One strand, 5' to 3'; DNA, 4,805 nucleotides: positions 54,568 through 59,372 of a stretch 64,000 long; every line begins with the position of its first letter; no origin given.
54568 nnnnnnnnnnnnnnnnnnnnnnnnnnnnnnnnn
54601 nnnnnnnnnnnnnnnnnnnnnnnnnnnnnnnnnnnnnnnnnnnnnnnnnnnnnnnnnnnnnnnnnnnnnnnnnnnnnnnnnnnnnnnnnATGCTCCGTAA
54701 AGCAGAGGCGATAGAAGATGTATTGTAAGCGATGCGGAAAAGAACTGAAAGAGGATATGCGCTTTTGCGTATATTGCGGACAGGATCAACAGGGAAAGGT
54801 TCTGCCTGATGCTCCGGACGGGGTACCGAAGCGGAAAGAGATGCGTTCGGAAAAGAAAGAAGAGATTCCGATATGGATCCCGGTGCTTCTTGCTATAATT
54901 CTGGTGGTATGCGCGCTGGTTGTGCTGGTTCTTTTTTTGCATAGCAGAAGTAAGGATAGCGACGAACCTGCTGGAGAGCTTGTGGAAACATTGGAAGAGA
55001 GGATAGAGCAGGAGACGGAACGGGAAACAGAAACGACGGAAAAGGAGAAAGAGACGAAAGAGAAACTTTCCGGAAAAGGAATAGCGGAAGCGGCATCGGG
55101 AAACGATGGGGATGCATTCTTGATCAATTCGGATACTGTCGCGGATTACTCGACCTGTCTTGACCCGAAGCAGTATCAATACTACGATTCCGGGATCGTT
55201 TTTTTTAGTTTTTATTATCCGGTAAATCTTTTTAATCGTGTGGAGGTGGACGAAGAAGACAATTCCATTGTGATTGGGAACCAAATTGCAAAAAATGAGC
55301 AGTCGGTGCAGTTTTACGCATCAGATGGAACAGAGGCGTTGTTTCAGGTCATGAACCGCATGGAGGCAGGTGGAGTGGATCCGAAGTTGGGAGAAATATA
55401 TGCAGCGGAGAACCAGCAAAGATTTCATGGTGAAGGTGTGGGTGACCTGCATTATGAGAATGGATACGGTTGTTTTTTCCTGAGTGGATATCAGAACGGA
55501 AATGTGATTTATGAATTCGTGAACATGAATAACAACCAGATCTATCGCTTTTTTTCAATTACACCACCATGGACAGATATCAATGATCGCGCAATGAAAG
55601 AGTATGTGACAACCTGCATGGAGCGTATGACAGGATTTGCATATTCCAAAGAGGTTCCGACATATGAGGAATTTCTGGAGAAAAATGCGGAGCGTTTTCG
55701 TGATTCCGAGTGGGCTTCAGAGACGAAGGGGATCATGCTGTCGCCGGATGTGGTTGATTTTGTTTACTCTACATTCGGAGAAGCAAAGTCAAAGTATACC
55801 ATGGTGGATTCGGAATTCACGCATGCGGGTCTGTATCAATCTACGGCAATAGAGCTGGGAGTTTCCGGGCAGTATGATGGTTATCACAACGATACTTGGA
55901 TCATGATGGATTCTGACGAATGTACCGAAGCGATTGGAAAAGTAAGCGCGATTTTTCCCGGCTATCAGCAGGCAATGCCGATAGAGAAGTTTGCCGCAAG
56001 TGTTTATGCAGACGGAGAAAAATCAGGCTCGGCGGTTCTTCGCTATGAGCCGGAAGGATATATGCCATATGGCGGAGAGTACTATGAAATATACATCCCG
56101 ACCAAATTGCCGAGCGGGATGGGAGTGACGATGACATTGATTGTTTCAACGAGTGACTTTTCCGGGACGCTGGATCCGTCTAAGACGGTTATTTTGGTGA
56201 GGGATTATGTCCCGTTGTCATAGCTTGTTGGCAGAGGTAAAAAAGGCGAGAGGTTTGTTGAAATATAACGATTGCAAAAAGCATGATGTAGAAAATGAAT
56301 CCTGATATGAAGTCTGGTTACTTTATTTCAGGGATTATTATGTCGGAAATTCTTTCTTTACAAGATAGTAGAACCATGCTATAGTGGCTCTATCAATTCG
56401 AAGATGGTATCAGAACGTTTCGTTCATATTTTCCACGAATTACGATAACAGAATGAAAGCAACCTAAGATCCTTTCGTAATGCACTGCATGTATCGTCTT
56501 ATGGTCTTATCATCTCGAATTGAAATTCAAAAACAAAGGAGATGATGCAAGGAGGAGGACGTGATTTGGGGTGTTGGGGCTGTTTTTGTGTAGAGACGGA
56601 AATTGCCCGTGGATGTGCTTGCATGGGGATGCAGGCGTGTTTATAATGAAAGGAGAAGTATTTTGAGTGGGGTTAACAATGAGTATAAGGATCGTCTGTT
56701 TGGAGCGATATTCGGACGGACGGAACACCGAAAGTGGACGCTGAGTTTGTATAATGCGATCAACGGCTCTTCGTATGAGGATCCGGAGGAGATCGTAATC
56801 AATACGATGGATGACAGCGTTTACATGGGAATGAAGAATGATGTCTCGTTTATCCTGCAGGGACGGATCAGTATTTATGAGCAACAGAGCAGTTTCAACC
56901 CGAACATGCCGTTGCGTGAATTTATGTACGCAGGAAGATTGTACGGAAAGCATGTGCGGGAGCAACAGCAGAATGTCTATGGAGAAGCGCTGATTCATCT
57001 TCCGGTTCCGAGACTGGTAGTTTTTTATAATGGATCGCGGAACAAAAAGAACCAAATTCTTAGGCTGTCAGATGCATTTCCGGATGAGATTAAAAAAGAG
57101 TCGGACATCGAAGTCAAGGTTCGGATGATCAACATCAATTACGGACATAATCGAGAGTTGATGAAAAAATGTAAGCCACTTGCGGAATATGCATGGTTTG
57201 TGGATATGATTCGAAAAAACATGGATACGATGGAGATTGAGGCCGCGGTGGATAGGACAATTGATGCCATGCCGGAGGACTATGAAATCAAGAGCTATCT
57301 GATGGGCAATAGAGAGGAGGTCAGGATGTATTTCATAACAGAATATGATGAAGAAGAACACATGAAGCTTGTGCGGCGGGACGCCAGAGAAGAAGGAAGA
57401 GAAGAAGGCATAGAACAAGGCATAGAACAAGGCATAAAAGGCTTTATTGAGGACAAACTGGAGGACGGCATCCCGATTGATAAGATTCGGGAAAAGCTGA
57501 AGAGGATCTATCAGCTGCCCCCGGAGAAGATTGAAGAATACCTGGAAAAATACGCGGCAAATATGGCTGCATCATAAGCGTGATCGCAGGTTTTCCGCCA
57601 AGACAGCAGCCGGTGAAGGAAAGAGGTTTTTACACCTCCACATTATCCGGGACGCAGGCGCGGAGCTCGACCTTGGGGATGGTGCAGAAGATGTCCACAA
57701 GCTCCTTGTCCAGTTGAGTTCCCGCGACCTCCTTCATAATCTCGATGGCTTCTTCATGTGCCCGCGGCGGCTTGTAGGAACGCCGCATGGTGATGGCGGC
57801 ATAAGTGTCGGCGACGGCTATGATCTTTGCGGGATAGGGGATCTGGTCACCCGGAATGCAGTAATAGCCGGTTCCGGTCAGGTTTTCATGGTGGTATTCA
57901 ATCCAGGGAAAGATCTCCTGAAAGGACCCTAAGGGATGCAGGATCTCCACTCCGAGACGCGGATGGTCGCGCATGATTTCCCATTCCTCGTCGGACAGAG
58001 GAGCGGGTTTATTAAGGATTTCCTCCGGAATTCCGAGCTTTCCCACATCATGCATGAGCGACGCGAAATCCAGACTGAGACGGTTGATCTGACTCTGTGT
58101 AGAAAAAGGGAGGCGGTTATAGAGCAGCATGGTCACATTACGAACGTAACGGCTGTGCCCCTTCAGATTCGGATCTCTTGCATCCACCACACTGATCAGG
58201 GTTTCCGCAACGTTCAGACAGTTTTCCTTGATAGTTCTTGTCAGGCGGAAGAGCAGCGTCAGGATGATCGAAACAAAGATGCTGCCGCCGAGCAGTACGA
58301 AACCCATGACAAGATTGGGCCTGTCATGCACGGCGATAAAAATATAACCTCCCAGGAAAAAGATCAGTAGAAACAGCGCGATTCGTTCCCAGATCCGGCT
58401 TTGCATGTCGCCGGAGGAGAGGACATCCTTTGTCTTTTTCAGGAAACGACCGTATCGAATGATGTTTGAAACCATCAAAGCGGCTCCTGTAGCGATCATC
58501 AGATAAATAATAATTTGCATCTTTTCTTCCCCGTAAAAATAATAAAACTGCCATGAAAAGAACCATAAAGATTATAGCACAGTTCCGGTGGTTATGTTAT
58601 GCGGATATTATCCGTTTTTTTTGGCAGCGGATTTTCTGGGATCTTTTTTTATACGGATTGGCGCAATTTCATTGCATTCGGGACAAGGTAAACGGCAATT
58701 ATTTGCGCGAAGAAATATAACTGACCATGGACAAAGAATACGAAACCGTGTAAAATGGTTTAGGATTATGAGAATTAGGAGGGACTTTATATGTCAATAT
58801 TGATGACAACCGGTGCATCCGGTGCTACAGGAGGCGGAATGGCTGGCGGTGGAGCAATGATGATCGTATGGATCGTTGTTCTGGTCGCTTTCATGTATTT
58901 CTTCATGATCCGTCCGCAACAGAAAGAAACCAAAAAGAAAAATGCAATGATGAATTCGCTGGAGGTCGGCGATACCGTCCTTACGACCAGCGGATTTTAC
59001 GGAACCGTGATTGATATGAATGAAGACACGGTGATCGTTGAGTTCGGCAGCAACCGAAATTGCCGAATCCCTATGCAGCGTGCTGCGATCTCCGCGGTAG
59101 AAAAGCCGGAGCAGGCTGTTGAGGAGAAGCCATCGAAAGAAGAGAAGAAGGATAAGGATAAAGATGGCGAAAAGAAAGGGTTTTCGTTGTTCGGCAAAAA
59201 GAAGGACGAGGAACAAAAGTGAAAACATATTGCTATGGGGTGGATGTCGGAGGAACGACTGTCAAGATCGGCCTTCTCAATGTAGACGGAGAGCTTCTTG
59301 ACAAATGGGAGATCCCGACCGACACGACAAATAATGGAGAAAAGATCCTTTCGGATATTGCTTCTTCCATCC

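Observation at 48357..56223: Same-strand array of seven zinc-ribbon membrane proteins with diversified ectodomains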

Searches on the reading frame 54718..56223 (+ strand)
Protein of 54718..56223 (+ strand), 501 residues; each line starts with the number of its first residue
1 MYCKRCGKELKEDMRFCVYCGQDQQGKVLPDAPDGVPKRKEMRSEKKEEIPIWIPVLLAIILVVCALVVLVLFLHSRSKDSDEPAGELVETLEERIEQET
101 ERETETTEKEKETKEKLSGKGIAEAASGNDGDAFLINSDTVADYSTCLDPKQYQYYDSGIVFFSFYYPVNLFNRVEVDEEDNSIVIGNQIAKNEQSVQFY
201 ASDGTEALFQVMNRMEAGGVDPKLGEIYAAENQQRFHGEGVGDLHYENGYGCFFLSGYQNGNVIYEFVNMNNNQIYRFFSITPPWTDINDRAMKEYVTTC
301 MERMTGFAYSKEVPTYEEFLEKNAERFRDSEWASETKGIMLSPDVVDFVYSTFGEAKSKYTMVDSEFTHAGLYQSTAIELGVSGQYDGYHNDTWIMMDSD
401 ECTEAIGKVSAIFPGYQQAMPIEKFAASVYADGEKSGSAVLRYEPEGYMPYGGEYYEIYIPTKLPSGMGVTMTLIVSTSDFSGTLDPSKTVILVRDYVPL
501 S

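Call 3: search_protein_families(library=pfam, proteins=[window:54718-56223:+], max_evalue=0.1)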
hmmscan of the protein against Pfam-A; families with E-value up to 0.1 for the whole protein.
window:54718-56223:+ (501 aa): 9 families
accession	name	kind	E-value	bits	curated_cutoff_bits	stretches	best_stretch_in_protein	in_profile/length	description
PF13240.11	Zn_Ribbon_1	-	1.7e-06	28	25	1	2-22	1-21/23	zinc-ribbon domain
PF13248.11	Zn_ribbon_3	-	6.9e-05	22.6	27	1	2-23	4-25/26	zinc-ribbon domain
PF24460.1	DUF7575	-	0.00014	21.6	28.5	1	3-23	6-26/28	Domain of unknown function (DUF7575)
PF12773.13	DZR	-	0.0018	18.8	27.3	1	3-22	1-20/45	Double zinc ribbon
PF10571.15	UPF0547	-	0.0023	18.4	29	1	3-21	3-21/26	Uncharacterised protein family UPF0547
PF10011.15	DUF2254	-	0.0053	16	28.8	1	50-115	120-190/368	Predicted membrane protein (DUF2254)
PF17032.10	Zn_ribbon_15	-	0.028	15.7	28.9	1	2-21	54-73/73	zinc-ribbon family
PF20544.3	DUF6758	-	0.059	13.1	27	1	2-65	6-70/208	Family of unknown function (DUF6758)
PF23979.1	DUF7304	-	0.1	13.1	27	0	386-410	38-62/72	Domain of unknown function (DUF7304)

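Call 9: search_protein_families(library=ncbifam, proteins=[window:54718-56223:+], max_evalue=0.01)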
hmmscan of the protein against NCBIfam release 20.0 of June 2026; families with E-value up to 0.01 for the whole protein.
window:54718-56223:+ (501 aa): 2 families
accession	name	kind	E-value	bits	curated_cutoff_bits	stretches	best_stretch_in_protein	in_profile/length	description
NF042931.1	SAG1386_EF1546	equivalog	0.0021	18.2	80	1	39-115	17-92/158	SAG1386/EF1546 family surface-associated protein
NF053815.1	teico_TcaA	equivalog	0.003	16.4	550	1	3-74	4-71/463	membrane-associated protein TcaA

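Call 27: find_homologous_proteins(query=window:54718-56223:+)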
Query window:54718-56223:+ (501 aa): 6 proteins with E <= 0.001 among 8000 candidates.
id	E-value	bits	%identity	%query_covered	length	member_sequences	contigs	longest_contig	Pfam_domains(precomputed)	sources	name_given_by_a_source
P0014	0.0e+0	1118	100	97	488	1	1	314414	-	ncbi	-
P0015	2.1e-153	530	50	100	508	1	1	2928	PF13240.12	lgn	-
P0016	2.2e-128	447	44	99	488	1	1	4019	PF13240.12,PF13248.12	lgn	-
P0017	2.0e-101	358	52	65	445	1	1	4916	PF13240.12,PF08239.18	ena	-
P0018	8.4e-88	313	46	67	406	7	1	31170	-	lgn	-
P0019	1.8e-53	200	39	54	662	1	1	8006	PF07714.24,PF00069.32,PF03109.23,PF17667.8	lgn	-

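Call 29: find_encoding_contigs(protein=P0019, flank=8000, max_places=3)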
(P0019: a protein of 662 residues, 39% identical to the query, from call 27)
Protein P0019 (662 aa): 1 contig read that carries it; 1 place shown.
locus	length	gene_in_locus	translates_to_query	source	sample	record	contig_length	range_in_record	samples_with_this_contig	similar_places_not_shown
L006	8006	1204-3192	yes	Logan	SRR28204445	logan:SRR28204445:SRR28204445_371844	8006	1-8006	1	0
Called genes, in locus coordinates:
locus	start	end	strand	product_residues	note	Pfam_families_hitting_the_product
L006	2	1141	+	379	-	?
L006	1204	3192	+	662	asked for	PF00069:Pkinase, PF07714:PK_Tyr_Ser-Thr, PF03109:ABC1, PF17667:Pkinase_fungal (weak)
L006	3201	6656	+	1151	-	PF00069:Pkinase, PF07714:PK_Tyr_Ser-Thr, PF03109:ABC1 (weak), PF17667:Pkinase_fungal (weak), PF13620:CarboxypepD_reg (weak)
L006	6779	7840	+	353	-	-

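Call 32: find_related_loci(query=A2, collection=genome_contigs, flank=10000)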
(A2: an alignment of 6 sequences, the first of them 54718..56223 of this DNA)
Query A2 (501 aa) in genome_contigs; peptide patterns used: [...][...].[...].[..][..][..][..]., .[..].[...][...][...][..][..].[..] (x = any residue, [..] = any of these).
96 stretches matched a pattern; 1 encode a relative of the query (tblastn E <= 1e-3); 1 distinct loci.
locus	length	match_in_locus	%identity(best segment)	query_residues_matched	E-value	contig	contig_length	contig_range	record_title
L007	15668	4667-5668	45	1-335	1e-90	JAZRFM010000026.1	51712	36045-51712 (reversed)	MAG: Lachnospiraceae bacterium isolate T1900045495_YK20190189.MAGScoT_cleanbin_000001 SGB_7426_k141_598581, whole genome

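Call 33: search_protein_families(library=phrogs, proteins=[window:54718-56223:+], max_evalue=0.01)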
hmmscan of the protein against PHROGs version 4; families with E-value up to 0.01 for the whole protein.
window:54718-56223:+ (501 aa): 0 families

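Call 48: predict_structure(alignment_id=A2)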
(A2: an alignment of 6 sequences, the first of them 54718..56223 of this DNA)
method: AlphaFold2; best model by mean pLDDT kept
length: 501 residues; sequences in the alignment: 6
mean_pLDDT: 56.9   pTM: 0.38
mean pLDDT of the five models: 56.9, 55.0, 52.7, 49.7, 47.0
residues with pLDDT >= 90: 5; 70-90: 146; 50-70: 150; < 50: 200
segments of 3 or more residues with pLDDT < 50: 26-49, 79-148, 329-405, 431-438, 447-452, 463-469, 496-501
pLDDT, mean of each block of 10 residues (from residue 1): 68 65 49 29 33 69 84 64 33 36 32 26 23 41 45 68 65 82 85 88 81 79 85 82 73 79 81 85 68 67 59 61 57 36 45 33 33 33 25 28 52 70 71 42 53 60 48 63 69 47 28
secondary structure, 60 per line:
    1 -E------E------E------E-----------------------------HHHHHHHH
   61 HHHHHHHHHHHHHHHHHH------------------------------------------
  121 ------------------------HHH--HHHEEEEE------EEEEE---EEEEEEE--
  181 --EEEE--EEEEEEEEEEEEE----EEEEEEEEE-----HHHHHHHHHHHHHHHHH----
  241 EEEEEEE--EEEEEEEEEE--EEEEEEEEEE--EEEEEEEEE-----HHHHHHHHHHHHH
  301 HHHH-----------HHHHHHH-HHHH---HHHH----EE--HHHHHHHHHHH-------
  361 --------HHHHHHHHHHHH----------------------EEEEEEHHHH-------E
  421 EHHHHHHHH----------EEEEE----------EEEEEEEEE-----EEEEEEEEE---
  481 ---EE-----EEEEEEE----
elements in order: H53-78 E153-157 E164-168 E172-178 E183-186 E189-201 E206-214 H220-236 E241-247 E250-259 E262-271 E274-282 H288-304 H316-322 H324-327 H331-334 H343-353 H369-380 E403-408 H409-412 H422-429 E440-444 E455-463 E469-477 E491-497

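Call 54: fold_search(model_id=the predicted structure, library=pdb)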
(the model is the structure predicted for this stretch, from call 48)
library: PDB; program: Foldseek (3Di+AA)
matches with E <= 10: 1278; with E <= 0.001: 1
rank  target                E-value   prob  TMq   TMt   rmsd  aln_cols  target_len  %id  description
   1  9van_A                7.6e-04  0.80  0.12  0.07  18.1       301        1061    9  Cryo-EM structure of human full length KICSTOR complex (state 2) (released 2025-11-12)
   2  1vr8                  1.5e-03  1.00  0.15  0.43   8.4       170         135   14  Crystal structure of GTP binding regulator (TM1622) from Thermotoga Maritima at 1.75 A resolution (released 2005-03-15)
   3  9grx_0                1.7e-02  0.91  0.17  0.43   7.0       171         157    9  NDH-PSI-LHCI supercomplex from S. oleracea (released 2025-02-12)
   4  1v2b_A                1.8e-02  0.94  0.16  0.41   6.2       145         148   12  Crystal Structure of PsbP Protein in the Oxygen-Evolving Complex of Photosystem II from Higher Plants (released 2004-05-18)
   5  2xb3                  1.9e-02  0.95  0.18  0.45   6.7       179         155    8  The Structure of Cyanobacterial PsbP (released 2010-08-25)
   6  2vu4                  2.2e-02  0.97  0.19  0.50   5.6       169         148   10  Structure of PsbP protein from Spinacia oleracea at 1.98 A resolution (released 2009-07-21)
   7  8z9d_P                2.8e-02  0.95  0.19  0.41   6.3       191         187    7  cryo-EM structure of PSII-LHCII megacomplex from spinach (released 2024-11-13)
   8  7wff_f                2.8e-02  0.66  0.16  0.38   8.6       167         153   13  Subcomplexes B,M and L in the Cylic electron transfer supercomplex NDH-PSI from Arabidopsis (released 2022-03-16)
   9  9v6e_A                2.8e-02  0.33  0.12  0.06  15.9       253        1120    8  Cryo-EM structure of human full length KICSTOR complex (state 1) (released 2025-11-12)
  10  1v2b_B                3.3e-02  0.96  0.16  0.44   5.9       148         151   11  Crystal Structure of PsbP Protein in the Oxygen-Evolving Complex of Photosystem II from Higher Plants (released 2004-05-18)
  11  3jcu_P                3.6e-02  0.91  0.19  0.43   6.2       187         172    8  Cryo-EM structure of spinach PSII-LHCII supercomplex at 3.2 Angstrom resolution (released 2016-05-25)
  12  9v9n_A                3.6e-02  0.25  0.12  0.09  18.3       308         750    8  Cryo-EM structure of KICSTOR CCC complex (state 5) (released 2025-11-12)
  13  2j0r                  3.6e-02  0.08  0.10  0.13  22.1       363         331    9  Structure of the haem-chaperone Proteobacteria-protein HemS (released 2006-08-29)
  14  6hmj_A                3.9e-02  0.06  0.08  0.10  27.9       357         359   10  Structure of an RNA-binding Light-Oxygen-Voltage Receptor (released 2019-08-28)
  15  2fpn                  4.8e-02  0.51  0.12  0.25  14.9       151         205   12  The crystal structure of the ywmB protein from Bacillus subtilis (released 2006-03-14)
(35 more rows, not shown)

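Call 66: find_related_loci(query=A2, collection=viral_contigs, flank=8000)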
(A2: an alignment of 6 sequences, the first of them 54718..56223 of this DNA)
Query A2 (501 aa) in viral_contigs; peptide patterns used: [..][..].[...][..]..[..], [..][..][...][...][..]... (x = any residue, [..] = any of these).
163 stretches matched a pattern, but none encodes a relative of the query by tblastn (E <= 1e-3).

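Call 75: search_protein_families(library=padloc, proteins=[window:54718-56223:+], max_evalue=0.01)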
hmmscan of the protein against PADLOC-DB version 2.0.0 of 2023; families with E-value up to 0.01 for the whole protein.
window:54718-56223:+ (501 aa): 0 families

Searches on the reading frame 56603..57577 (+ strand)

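Call 14: search_protein_families(library=pfam, proteins=[window:56603-57577:+], max_evalue=0.001)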
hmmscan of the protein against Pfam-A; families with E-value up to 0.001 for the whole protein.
window:56603-57577:+ (324 aa): 0 families

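Call 33: search_protein_families(library=phrogs, proteins=[window:56603-57577:+], max_evalue=0.01)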
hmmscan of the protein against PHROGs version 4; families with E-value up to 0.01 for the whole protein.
window:56603-57577:+ (324 aa): 0 families

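Call 68: search_protein_families(library=ncbifam, proteins=[window:56603-57577:+], max_evalue=0.01)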
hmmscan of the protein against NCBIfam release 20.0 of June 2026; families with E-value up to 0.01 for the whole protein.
window:56603-57577:+ (324 aa): 1 family
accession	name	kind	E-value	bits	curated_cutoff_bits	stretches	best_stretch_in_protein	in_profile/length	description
TIGR01784.1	T_den_put_tspse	subfamily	1.2e-05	25.3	52.1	1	247-312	211-272/273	Rpn family recombination-promoting nuclease/putative transposase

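Call 75: search_protein_families(library=padloc, proteins=[window:56603-57577:+], max_evalue=0.01)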
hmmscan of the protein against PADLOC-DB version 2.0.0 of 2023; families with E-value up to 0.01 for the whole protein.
window:56603-57577:+ (324 aa): 3 families
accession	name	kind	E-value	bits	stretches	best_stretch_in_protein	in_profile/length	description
PDLC01084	C3a178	-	0.0012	17.3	1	249-289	37-75/90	putative invertase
PDLC04810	PDC-S02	-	0.0022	15.2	1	155-206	107-148/355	-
PDLC04826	PDC-S02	-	0.0098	13.5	0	170-206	99-135/222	-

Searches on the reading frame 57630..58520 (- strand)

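Call 14: search_protein_families(library=pfam, proteins=[window:57630-58520:-], max_evalue=0.001)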
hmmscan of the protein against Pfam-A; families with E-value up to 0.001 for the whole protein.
window:57630-58520:- (296 aa): 2 families
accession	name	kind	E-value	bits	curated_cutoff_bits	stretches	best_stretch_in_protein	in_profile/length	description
PF13487.12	HD_5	-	6.2e-28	98.1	27.2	1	107-274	2-170/170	HD domain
PF01966.28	HD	-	1.5e-15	57.9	22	1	121-242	3-115/116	HD domain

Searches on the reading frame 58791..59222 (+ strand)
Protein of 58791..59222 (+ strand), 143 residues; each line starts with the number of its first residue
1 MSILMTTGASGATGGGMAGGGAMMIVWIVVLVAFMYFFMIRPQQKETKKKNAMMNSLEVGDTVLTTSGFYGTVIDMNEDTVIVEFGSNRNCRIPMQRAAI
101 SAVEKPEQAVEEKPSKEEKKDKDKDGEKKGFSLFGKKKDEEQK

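Call 68: search_protein_families(library=ncbifam, proteins=[window:58791-59222:+], max_evalue=0.01)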
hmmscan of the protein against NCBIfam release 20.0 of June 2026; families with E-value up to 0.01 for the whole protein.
window:58791-59222:+ (143 aa): 3 families
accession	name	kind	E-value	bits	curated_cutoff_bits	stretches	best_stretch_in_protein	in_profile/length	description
TIGR00739.1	yajC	equivalog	8.2e-22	77.1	44.2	1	24-103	5-82/84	preprotein translocase subunit YajC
NF005100.0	PRK06531.1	equivalog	3.4e-10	39.8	129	1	22-117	3-96/121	preprotein translocase subunit YajC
NF045610.1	acin_4_helix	equivalog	0.0038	17.3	50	1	10-60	25-75/131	putative four-helix membrane protein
